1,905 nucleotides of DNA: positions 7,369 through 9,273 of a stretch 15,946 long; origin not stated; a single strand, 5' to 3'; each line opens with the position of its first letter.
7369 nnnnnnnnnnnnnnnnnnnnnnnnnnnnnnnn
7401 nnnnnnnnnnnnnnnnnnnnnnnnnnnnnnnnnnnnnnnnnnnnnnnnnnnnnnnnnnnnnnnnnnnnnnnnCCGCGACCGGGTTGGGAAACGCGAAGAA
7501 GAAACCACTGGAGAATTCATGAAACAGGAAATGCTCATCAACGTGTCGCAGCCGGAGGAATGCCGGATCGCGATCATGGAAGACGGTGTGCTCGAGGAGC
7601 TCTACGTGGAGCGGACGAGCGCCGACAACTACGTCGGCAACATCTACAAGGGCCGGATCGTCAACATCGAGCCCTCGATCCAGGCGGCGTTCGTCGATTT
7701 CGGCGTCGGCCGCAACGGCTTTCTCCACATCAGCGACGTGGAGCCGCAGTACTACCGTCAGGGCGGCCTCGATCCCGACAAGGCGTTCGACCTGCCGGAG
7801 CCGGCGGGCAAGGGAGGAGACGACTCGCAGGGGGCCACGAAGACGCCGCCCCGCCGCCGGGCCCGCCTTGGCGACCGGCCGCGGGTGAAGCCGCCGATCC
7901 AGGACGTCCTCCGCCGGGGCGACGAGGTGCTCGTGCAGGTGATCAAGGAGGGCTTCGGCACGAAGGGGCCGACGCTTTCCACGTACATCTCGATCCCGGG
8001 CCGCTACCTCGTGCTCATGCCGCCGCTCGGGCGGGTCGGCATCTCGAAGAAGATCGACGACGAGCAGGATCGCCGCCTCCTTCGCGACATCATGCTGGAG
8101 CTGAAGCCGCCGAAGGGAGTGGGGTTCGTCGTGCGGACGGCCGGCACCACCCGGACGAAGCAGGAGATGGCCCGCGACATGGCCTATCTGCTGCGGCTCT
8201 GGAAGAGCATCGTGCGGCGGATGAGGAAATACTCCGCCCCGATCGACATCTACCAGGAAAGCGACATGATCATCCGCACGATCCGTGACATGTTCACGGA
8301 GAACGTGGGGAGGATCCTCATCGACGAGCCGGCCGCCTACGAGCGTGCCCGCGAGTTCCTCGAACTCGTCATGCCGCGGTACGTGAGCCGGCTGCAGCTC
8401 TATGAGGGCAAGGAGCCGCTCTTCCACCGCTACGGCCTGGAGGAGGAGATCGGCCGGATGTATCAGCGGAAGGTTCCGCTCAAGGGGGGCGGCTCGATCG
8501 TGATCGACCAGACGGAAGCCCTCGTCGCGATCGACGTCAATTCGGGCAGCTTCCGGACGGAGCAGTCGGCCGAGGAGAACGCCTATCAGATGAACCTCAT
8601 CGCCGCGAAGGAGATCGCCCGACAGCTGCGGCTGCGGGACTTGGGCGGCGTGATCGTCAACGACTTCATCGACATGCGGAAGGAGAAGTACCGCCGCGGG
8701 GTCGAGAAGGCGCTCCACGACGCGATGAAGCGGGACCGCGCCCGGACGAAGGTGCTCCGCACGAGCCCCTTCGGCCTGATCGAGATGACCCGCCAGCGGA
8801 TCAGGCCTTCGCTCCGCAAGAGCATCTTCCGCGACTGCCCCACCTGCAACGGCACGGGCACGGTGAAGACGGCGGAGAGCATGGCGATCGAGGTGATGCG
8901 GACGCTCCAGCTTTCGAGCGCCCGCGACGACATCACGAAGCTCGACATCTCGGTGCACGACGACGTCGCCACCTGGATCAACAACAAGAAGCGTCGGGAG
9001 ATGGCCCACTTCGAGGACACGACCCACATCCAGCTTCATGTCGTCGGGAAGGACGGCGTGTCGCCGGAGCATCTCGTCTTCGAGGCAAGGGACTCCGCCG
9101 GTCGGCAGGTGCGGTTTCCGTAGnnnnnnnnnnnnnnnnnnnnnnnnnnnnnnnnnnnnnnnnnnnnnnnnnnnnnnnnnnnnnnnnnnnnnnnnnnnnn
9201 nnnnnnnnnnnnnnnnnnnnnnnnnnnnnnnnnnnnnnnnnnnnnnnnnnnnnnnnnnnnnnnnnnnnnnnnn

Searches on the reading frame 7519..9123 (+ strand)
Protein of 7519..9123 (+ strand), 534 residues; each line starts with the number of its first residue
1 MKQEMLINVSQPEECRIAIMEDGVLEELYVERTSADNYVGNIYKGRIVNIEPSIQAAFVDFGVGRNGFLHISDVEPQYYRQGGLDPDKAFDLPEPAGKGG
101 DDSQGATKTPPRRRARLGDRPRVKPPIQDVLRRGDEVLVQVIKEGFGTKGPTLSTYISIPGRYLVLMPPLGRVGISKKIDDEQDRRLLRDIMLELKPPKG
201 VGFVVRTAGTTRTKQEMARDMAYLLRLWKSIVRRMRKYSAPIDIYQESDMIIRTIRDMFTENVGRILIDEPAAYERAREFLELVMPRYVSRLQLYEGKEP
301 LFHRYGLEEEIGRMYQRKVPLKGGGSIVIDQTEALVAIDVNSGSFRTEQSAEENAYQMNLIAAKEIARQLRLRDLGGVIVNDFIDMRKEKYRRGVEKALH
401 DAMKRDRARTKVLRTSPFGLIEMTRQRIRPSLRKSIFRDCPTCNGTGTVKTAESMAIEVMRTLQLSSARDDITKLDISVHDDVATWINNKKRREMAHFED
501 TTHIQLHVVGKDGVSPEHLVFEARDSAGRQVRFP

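Call 8: search_protein_families(library=pfam, proteins=[window:7519-9123:+])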
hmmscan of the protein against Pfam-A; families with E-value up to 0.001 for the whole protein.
window:7519-9123:+ (534 aa): 3 families
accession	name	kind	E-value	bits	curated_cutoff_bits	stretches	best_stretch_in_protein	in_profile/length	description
PF10150.14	RNase_E_G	-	4.1e-100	335.1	25.5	1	158-427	1-269/270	Ribonuclease E/G family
PF20833.2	RNase_E_G_Thio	-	3.7e-19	69.1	26.8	1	440-521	2-83/86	RNase E/G, Thioredoxin-like domain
PF00575.29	S1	-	2.7e-06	28.1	22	1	39-76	4-39/74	S1 RNA binding domain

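Call 48: find_encoding_contigs(protein=window:7519-9123:+, flank=10000, max_places=4)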
Protein window:7519-9123:+ (534 aa): no gene with exactly this product is on record in the collection.
